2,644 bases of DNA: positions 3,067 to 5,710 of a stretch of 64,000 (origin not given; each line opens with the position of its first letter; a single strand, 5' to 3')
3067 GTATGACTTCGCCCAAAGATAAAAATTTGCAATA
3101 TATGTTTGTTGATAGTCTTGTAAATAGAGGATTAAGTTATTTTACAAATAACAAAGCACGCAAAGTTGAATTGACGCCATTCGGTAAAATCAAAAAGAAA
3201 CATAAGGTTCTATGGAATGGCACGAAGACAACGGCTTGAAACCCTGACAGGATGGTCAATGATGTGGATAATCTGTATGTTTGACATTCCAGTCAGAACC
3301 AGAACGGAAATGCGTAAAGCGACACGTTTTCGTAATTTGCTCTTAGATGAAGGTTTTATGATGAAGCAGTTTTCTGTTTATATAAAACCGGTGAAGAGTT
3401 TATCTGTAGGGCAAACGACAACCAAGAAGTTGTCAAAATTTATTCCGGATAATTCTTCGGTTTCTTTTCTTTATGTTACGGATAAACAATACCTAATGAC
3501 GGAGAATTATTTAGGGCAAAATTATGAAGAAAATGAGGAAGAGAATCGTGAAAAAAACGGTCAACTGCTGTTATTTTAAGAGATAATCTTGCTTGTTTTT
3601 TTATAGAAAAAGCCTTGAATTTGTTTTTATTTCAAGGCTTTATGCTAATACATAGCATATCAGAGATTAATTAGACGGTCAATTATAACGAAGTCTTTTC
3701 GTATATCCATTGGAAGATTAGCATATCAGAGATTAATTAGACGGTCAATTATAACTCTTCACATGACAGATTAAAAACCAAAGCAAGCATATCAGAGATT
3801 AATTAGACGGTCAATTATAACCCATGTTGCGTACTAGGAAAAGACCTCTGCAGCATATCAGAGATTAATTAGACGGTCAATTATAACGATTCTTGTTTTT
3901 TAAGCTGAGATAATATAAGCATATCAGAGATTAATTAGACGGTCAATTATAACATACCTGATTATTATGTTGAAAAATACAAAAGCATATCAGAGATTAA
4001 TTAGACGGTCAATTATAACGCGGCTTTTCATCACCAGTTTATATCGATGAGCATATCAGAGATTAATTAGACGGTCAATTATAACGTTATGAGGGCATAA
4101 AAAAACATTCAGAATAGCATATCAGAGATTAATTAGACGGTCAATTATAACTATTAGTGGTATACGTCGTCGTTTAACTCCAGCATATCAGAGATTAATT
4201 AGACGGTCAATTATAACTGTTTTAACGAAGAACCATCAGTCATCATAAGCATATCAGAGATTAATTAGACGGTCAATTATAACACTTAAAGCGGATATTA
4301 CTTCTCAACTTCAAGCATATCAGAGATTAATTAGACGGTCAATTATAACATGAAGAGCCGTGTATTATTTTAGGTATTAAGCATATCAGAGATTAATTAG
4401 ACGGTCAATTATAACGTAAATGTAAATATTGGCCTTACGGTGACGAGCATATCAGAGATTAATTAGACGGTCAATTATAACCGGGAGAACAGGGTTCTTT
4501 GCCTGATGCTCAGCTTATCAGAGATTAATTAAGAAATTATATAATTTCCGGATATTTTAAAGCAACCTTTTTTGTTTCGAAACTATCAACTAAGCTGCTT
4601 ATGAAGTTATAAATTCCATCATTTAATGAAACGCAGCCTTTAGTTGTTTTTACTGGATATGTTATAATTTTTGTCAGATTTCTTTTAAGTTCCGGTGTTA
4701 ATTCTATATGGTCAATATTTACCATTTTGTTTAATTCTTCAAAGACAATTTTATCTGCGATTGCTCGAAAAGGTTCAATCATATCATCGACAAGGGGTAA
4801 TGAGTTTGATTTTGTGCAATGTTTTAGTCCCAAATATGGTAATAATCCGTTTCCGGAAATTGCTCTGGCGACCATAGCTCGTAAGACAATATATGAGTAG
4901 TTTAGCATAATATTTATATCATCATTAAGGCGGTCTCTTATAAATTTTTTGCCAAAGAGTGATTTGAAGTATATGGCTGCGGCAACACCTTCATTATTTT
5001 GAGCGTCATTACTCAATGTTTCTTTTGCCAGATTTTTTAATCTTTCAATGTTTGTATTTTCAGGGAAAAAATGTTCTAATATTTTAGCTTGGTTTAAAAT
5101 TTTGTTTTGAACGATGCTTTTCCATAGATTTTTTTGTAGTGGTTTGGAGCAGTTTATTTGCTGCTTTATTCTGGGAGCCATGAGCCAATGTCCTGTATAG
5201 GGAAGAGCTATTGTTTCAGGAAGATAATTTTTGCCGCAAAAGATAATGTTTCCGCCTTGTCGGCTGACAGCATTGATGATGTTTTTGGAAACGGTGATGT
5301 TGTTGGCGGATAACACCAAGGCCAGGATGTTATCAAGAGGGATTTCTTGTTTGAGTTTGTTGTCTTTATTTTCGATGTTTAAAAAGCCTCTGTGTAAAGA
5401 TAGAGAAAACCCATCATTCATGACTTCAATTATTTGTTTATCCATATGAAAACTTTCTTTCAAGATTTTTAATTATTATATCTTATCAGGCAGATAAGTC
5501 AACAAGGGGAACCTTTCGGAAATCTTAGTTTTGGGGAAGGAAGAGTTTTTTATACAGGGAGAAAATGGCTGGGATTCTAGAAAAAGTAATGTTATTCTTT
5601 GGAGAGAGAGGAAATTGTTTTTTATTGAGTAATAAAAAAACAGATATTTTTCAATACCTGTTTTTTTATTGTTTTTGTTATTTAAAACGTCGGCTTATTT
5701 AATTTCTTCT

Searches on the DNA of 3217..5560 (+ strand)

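Call 30: search_rna_families(source=L001, start=6300, end=6650, threshold=evalue, max_evalue=10)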
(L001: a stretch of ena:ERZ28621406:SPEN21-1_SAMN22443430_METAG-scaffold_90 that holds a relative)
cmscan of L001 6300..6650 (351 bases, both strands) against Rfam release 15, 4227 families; matches with E-value up to 10: 6.
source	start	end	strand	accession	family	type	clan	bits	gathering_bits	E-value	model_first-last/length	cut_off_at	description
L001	6300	6466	-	RF01407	STnc560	Gene; sRNA;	-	19.6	55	0.046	1-166/214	3'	STnc560 Hfq binding RNA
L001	6338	6436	+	RF02551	DapZ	Cis-reg;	-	18.8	56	0.63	1-78/78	no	ABC transporter regulator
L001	6395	6435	+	RF02066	STnc320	Gene; sRNA;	-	17.8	50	0.66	1-55/55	no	Salmonella enterica sRNA STnc320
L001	6522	6581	-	RF00069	SNORD24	Gene; snRNA; snoRNA; CD-box;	-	16.3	41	5.8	1-76/76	no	Small nucleolar RNA SNORD24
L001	6408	6547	+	RF02527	SSRC38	Gene; sRNA;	-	14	80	4.4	1-166/166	no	Streptococcus sRNA SSRC38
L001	6409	6435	+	RF01785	blv_FSE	Cis-reg; frameshift_element;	-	13.7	34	6.9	1-27/27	no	ribosomal frameshift site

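Call 31: search_rna_families(source=window, start=3560, end=5560, threshold=evalue, max_evalue=10)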
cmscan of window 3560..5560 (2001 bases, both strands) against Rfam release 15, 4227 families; matches with E-value up to 10: 5.
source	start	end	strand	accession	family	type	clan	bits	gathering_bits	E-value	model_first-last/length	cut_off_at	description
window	4513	4603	-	RF02321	TtnuHACA14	Gene; snRNA; snoRNA; HACA-box;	-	24.4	100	0.32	1-133/133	no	Tetrahymena snoRNA TtnuHACA14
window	3594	3712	-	RF00426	SCARNA15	Gene; snRNA; snoRNA; scaRNA;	CL00019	20.4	65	0.81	1-128/128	no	Small Cajal body specific RNA 15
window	4650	4717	-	RF01600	snoR25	Gene; snRNA; snoRNA; CD-box;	-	19.9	50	8.9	1-70/70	no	small nucleolar RNA snoR25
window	3599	3693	-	RF02059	STnc50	Gene; sRNA;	-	18.9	55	5.9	1-84/84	no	Salmonella enterica sRNA STnc40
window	3588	3664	+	RF00797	mir-355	Gene; miRNA;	-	17.5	70.3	5.7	1-75/75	no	mir-355 microRNA precursor family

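Call 32: build_rna_model(alignment_id=A1, structure=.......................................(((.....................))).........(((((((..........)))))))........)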
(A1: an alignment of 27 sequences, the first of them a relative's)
Model R1 built from alignment A1 (27 sequences, 107 columns); structure: as given.
model positions 87; base pairs 10; branch points 1; effective number of sequences 1.62; information 0.654 bits per position. Calibrated on 0.2 Mb of random sequence (short: E-values are rough).
structure used (alignment columns):
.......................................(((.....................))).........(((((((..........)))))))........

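Call 33: search_with_rna_model(model_id=R1, source=window, filters=off, max_evalue=10, show_alignments=2)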
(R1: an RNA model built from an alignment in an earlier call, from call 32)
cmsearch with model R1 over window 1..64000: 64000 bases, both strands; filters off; matches with E-value up to 10: 12.
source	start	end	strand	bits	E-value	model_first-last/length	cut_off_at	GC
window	4320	4371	+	35.5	0.00025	1-87/87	no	0.31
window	3924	4003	+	35.2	0.00028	1-87/87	no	0.25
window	4386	4465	+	32.8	0.00078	1-87/87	no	0.32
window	4056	4135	+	32.5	0.00088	1-87/87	no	0.29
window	3660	3739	+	31.8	0.0012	1-87/87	no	0.3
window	4254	4304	+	31.5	0.0013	1-87/87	no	0.31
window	3858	3899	+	30.3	0.0022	1-87/87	no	0.29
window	4188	4223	+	28.8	0.0041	1-87/87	no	0.28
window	3792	3828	+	27.5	0.0071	1-87/87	no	0.32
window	4518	4558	+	16.7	0.62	1-87/87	no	0.2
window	42058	42142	+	14.4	1.7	1-87/87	no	0.36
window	8614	8692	-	12.1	4.3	1-87/87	no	0.34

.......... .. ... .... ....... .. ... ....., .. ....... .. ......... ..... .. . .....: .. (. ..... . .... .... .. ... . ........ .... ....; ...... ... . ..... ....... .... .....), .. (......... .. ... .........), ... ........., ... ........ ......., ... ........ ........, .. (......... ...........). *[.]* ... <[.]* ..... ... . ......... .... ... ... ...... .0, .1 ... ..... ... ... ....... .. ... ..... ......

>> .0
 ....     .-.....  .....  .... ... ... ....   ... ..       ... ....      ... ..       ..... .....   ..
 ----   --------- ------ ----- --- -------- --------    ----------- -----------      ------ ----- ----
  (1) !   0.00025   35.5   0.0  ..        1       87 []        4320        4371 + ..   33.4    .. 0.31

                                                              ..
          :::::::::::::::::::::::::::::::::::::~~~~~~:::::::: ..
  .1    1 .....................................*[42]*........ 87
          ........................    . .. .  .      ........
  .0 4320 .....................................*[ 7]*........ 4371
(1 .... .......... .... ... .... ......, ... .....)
